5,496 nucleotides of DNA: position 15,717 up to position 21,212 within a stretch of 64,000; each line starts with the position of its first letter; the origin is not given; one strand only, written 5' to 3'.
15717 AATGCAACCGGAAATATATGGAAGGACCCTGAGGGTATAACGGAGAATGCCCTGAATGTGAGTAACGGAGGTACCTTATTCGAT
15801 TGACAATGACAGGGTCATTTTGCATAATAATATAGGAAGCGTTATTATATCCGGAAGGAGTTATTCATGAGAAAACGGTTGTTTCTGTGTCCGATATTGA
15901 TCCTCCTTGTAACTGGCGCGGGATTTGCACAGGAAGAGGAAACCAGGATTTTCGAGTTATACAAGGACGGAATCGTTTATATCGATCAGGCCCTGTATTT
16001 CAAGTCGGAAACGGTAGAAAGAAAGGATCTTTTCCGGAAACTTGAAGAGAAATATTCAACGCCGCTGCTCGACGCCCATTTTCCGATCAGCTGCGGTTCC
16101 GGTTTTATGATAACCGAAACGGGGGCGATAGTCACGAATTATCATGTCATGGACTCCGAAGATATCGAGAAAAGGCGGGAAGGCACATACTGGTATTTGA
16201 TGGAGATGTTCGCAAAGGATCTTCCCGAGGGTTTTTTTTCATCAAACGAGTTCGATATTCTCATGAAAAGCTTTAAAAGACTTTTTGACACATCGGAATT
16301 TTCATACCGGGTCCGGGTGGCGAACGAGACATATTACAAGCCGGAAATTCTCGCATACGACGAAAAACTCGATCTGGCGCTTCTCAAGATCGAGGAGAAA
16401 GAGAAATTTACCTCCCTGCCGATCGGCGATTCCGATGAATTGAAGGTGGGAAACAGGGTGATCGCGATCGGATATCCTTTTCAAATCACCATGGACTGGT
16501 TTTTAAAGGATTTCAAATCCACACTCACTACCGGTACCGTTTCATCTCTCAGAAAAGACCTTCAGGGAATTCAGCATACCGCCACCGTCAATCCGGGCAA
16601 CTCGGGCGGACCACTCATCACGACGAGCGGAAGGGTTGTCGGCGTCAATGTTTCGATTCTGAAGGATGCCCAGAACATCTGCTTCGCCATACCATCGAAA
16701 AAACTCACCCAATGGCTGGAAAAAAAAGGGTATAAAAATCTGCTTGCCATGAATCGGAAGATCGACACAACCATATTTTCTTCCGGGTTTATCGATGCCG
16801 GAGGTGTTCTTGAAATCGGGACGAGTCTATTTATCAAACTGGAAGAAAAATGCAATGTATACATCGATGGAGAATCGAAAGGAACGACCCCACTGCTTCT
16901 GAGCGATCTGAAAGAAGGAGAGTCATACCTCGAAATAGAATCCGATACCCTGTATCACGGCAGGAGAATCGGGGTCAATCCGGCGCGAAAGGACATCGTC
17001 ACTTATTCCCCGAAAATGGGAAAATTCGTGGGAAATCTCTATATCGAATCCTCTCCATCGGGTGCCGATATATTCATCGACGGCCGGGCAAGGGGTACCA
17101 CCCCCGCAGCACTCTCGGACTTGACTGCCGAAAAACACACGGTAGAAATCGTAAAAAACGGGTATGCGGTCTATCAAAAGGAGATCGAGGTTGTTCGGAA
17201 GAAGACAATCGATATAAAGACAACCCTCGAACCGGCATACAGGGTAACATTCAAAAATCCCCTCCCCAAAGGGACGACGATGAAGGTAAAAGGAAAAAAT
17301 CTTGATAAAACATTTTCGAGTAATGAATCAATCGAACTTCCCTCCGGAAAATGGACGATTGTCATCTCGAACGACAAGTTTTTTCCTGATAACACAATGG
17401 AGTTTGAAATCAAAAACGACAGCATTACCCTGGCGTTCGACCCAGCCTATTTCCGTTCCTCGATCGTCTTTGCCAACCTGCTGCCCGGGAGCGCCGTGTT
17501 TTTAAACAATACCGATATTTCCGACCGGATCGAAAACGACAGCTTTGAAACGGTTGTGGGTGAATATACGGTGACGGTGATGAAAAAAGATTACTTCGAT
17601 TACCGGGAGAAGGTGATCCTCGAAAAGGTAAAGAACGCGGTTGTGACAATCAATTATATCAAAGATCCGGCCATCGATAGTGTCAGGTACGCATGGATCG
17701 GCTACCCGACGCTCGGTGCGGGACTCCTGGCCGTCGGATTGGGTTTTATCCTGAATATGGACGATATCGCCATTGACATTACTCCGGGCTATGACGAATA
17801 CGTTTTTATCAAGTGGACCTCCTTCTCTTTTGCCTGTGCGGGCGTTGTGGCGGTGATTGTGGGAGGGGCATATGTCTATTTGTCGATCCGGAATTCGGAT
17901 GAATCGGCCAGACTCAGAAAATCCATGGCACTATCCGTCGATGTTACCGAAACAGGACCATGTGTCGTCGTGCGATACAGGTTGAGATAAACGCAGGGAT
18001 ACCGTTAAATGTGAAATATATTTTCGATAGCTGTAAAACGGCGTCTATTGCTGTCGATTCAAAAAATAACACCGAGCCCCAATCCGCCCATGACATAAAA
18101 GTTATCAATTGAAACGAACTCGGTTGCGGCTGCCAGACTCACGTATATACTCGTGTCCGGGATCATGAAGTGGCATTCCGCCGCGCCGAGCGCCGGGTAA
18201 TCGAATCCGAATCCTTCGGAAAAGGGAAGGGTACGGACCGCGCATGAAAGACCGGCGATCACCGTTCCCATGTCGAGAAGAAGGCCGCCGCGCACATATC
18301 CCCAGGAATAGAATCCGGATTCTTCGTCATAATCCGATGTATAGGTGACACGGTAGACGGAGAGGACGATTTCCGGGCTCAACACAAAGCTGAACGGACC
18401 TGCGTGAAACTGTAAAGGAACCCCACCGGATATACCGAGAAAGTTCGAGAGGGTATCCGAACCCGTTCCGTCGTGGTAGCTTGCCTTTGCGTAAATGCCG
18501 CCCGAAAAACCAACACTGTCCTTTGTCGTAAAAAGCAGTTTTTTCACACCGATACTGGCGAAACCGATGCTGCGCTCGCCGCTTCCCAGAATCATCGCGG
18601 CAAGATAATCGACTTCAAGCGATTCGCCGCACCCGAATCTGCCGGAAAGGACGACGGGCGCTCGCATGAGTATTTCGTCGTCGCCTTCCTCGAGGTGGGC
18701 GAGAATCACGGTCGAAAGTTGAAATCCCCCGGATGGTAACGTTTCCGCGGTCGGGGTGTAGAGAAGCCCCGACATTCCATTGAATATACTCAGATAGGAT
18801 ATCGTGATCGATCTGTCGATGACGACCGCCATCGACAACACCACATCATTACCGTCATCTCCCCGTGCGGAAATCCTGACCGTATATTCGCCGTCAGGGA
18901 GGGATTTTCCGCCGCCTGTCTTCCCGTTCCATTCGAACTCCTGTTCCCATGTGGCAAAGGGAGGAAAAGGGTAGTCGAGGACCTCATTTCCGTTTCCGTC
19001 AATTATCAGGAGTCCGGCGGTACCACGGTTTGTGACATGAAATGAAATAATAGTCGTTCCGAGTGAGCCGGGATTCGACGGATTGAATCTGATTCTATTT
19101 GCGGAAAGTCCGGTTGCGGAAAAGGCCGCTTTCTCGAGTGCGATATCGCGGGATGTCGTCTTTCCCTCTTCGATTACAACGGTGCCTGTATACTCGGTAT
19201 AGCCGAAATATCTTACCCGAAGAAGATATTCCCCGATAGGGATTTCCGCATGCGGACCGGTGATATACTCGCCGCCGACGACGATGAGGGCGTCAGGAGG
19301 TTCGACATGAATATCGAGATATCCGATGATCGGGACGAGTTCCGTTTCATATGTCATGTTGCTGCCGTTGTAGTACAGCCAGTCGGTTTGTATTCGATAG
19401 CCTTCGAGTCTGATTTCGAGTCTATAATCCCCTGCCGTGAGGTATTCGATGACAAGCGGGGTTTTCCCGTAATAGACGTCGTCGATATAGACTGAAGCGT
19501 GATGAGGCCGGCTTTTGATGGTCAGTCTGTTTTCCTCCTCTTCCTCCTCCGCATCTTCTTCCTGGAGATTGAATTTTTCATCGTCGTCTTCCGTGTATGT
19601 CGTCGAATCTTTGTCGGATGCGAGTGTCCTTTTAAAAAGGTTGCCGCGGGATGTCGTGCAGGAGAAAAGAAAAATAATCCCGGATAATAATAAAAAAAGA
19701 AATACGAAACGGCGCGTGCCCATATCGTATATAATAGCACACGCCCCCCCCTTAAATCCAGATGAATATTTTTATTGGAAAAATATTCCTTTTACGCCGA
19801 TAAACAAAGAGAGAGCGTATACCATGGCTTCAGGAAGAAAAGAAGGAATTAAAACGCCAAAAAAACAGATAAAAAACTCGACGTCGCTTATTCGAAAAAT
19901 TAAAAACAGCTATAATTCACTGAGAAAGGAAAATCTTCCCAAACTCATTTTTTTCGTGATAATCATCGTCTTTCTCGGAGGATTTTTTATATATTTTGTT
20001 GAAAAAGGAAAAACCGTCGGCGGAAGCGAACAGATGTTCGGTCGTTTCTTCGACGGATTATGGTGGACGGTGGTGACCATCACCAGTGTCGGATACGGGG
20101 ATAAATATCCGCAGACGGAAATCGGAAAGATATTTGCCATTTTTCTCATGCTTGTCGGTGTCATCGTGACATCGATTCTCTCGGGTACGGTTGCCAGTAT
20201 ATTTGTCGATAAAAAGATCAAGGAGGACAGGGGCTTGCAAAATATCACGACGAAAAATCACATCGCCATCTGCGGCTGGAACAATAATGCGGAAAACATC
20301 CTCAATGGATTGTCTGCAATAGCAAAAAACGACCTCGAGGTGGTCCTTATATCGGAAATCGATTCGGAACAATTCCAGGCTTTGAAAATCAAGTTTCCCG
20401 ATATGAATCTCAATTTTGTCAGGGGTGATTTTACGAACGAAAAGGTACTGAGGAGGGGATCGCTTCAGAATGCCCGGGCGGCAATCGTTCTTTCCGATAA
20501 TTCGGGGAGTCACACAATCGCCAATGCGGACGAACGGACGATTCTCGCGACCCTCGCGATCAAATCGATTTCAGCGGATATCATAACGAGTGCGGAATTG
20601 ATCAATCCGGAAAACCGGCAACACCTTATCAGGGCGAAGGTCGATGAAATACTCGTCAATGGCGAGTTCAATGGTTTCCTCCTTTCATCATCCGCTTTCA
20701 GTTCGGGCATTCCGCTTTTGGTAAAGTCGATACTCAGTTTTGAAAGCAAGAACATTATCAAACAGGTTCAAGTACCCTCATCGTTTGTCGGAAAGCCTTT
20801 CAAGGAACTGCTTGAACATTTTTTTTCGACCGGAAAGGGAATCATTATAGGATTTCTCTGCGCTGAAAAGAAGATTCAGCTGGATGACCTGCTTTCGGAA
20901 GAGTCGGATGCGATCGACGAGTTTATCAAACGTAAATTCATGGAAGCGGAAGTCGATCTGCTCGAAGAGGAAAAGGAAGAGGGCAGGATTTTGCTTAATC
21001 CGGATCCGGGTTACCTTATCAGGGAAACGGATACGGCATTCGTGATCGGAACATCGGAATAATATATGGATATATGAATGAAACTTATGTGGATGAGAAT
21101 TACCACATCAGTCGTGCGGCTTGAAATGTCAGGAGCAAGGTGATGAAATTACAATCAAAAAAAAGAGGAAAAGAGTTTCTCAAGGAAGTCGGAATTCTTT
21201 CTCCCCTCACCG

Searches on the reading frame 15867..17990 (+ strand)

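Call 69: search_protein_families(library=pfam, proteins=[window:15867-17990:+], max_evalue=0.00001)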
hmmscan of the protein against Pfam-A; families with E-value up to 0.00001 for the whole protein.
window:15867-17990:+ (707 aa): 3 families
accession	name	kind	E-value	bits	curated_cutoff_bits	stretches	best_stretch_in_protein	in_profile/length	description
PF13365.12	Trypsin_2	-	2.9e-28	99.9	27.6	1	77-260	1-144/144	Trypsin-like peptidase domain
PF08308.17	PEGA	-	5e-24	84.4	20.8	1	389-456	2-69/71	PEGA domain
PF00089.32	Trypsin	-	1e-10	42.3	20.6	1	153-284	76-220/220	Trypsin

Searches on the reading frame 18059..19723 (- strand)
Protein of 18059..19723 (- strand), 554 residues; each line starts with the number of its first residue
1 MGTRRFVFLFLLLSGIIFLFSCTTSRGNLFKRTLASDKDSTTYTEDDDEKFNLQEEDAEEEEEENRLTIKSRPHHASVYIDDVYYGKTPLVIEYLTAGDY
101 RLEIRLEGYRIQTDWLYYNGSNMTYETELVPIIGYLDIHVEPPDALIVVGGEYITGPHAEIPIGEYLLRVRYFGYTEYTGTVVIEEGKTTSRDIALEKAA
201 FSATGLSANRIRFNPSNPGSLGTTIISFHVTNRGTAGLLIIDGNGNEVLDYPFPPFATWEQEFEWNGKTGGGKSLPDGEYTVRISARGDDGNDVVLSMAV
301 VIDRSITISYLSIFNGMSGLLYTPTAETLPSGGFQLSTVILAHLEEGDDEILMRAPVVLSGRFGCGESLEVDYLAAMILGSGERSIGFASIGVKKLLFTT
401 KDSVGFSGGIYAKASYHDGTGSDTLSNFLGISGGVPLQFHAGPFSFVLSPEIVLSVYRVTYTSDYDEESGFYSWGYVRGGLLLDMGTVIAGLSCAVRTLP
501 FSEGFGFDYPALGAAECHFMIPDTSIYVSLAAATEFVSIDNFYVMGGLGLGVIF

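Call 70: search_protein_families(library=pfam, proteins=[window:18059-19723:-], max_evalue=0.00001)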
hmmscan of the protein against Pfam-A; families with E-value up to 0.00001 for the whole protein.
window:18059-19723:- (554 aa): 3 families
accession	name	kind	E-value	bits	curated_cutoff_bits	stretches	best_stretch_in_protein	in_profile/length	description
PF08308.17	PEGA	-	7.7e-21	74.2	20.8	1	66-110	3-47/71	PEGA domain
PF13620.12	CarboxypepD_reg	-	2.1e-07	31.7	32.3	0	161-197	45-82/82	Carboxypeptidase regulatory-like domain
PF13860.13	FlgD_ig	-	3.6e-07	30.5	27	1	237-288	26-77/79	FlgD Ig-like domain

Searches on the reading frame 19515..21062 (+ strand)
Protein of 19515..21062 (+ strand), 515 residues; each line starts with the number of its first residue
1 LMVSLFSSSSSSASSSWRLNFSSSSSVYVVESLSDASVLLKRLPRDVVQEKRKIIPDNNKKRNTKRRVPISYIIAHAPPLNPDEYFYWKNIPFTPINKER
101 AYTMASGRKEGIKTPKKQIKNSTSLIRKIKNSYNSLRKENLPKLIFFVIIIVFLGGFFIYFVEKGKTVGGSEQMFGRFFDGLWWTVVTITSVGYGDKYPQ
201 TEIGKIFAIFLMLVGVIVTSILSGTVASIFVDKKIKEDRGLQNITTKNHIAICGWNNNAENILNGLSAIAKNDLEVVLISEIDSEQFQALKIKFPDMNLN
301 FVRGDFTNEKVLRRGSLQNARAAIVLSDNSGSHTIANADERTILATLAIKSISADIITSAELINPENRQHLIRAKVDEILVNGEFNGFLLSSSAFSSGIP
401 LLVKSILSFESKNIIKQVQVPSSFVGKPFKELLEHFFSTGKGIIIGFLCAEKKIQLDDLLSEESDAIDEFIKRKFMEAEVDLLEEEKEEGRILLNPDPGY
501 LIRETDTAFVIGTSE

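Call 70: search_protein_families(library=pfam, proteins=[window:19515-21062:+], max_evalue=0.00001)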
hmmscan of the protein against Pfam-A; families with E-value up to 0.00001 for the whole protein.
window:19515-21062:+ (515 aa): 4 families
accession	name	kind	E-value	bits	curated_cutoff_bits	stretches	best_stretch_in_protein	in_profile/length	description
PF07885.22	Ion_trans_2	-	4e-16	59.1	22.5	1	148-231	2-78/79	Ion channel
PF00520.37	Ion_trans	-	2.1e-12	47.2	25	1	144-234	135-237/241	Ion transport protein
PF22614.2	Slo-like_RCK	-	3.9e-12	46.3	24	1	246-356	2-115/119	Calcium-activated potassium channel slowpoke-like RCK domain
PF02254.24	TrkA_N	-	2.5e-11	44.3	23.8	1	250-380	1-114/116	TrkA-N domain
